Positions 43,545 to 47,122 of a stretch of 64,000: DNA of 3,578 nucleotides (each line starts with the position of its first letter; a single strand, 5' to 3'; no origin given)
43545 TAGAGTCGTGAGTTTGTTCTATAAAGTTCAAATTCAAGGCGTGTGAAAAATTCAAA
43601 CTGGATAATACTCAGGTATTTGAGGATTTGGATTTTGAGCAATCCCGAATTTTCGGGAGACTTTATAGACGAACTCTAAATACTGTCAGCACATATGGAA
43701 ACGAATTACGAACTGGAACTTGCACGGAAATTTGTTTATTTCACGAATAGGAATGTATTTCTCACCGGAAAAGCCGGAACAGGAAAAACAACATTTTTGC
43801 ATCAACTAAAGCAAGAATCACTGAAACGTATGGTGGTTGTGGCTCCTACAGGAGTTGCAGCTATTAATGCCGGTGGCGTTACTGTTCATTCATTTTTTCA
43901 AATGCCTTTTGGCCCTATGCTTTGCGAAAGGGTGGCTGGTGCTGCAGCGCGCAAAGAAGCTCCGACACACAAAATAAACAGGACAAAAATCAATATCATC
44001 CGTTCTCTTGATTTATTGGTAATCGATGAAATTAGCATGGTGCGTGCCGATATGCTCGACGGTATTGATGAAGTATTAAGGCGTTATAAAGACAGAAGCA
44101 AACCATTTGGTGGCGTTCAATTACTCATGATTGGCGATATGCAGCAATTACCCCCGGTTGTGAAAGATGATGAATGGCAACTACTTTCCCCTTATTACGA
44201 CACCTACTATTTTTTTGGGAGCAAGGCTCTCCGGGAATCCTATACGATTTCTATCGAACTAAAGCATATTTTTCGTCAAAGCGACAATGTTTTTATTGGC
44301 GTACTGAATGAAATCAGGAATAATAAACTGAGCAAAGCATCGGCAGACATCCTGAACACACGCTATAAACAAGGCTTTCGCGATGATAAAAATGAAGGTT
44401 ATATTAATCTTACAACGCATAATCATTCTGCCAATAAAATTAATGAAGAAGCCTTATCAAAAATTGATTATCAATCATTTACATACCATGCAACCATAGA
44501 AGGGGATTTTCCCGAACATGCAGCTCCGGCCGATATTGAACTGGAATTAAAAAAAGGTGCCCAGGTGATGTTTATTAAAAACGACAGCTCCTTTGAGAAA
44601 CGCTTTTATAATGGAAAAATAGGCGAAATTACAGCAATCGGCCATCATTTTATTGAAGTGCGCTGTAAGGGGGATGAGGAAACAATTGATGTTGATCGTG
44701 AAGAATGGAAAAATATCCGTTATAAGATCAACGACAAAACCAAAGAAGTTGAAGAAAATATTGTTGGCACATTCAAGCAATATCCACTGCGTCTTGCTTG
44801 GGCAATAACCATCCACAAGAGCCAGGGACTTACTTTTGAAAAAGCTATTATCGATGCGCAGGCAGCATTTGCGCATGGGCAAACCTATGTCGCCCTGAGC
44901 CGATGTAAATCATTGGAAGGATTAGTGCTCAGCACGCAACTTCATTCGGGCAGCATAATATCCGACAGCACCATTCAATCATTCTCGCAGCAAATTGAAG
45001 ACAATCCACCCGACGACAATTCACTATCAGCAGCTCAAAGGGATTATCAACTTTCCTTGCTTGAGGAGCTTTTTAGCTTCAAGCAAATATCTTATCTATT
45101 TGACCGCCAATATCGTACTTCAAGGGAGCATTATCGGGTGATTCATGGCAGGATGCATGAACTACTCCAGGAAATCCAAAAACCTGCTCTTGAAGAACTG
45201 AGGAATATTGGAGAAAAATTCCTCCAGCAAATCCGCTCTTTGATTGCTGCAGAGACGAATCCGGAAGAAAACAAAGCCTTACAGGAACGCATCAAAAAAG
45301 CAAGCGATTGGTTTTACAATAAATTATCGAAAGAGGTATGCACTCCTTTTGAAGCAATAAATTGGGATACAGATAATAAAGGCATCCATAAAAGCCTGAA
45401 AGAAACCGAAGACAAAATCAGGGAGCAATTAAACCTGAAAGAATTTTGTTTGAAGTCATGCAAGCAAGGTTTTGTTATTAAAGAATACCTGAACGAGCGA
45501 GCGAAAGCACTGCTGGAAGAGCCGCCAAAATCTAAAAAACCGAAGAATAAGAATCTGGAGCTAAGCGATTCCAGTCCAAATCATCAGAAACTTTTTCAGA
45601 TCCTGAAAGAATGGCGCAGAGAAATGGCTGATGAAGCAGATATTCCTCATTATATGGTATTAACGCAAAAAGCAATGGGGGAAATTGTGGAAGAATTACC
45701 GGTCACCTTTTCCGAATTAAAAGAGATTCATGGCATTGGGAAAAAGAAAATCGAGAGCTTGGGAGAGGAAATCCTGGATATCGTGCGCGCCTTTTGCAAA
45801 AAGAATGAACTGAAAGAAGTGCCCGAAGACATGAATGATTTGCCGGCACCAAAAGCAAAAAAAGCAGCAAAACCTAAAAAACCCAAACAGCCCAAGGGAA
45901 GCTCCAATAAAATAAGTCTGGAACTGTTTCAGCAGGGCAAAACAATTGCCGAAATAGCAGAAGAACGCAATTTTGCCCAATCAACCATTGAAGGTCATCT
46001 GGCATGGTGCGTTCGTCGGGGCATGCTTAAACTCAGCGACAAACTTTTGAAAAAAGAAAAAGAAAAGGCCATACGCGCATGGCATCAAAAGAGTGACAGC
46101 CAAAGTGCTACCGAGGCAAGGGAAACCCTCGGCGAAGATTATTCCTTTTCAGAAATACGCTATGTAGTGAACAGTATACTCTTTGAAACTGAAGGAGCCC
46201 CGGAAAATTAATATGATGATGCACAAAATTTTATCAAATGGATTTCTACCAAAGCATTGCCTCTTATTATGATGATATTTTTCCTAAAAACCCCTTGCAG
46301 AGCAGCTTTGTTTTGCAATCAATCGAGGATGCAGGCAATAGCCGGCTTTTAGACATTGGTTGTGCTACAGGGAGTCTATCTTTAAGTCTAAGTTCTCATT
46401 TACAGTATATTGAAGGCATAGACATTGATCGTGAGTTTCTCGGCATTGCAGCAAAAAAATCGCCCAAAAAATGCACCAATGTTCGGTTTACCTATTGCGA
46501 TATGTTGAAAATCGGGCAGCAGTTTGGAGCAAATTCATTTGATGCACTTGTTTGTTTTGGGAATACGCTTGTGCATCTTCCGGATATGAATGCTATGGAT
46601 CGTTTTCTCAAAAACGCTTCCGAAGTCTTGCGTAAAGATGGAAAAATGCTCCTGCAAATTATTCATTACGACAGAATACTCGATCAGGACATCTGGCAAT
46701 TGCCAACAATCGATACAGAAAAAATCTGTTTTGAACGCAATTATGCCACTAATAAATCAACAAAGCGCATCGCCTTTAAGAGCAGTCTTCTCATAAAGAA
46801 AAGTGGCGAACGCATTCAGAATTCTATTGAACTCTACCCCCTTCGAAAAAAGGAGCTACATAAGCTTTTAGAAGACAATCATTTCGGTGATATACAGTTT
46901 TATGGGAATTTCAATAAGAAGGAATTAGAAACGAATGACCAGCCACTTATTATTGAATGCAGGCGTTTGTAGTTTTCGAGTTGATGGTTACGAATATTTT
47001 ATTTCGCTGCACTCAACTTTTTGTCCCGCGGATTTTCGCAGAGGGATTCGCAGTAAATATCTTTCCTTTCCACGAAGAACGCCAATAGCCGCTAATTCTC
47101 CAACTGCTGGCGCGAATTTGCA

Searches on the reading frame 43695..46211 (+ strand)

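Call 9: search_protein_families(library=pfam, proteins=[window:43695-46211:+], max_evalue=0.001)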
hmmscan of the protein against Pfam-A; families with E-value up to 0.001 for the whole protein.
window:43695-46211:+ (838 aa): 9 families
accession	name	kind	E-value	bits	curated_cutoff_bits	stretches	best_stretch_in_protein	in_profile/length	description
PF05970.20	PIF1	-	6.2e-25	88.5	25.9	1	18-160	22-160/223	PIF1-like helicase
PF14493.12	HTH_40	-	4.3e-21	75.5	27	1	737-824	1-88/89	Helix-turn-helix domain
PF00570.28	HRDC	-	1.1e-20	73.8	23.8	1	631-697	2-68/68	HRDC domain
PF13245.12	AAA_19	-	8.1e-13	49.1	25.1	1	15-156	8-133/134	AAA domain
PF13604.12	AAA_30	-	2e-12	47.7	27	1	10-212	10-173/191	AAA domain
PF02689.20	Herpes_Helicase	-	6e-06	25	27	0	357-413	719-777/808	Helicase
PF13401.12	AAA_22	-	1.3e-05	26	27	1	17-148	4-123/130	AAA domain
PF13538.12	UvrD_C_2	-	6.3e-05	23.2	27.4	1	367-405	1-46/52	UvrD-like helicase C-terminal domain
PF13191.12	AAA_16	-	6.5e-05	23.9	32.6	1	19-93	25-96/167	AAA ATPase domain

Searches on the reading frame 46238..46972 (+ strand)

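Call 64: search_protein_families(library=pfam, proteins=[window:46238-46972:+], max_evalue=0.001)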
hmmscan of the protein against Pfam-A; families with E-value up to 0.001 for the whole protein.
window:46238-46972:+ (244 aa): 8 families
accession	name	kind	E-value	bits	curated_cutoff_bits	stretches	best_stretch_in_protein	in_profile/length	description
PF13649.12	Methyltransf_25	-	3.3e-15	57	27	1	38-135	2-97/97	Methyltransferase domain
PF13847.12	Methyltransf_31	-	4e-14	52.9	27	1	34-152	4-122/145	Methyltransferase domain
PF08241.18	Methyltransf_11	-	1.1e-12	48.8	21.2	1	38-138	1-94/95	Methyltransferase domain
PF08242.18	Methyltransf_12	-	7e-12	46.4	30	1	38-136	1-97/98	Methyltransferase domain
PF13489.12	Methyltransf_23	-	1.5e-08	35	27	1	32-165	21-144/164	Methyltransferase domain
PF05175.20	MTS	-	1e-07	32.2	23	1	22-139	20-138/170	Methyltransferase small domain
PF01209.24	Ubie_methyltran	-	6.1e-06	26.2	20.1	1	20-139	34-151/233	ubiE/COQ5 methyltransferase family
PF05401.17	NodS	-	8.8e-06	26.1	24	1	29-138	39-143/201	Nodulation protein S (NodS)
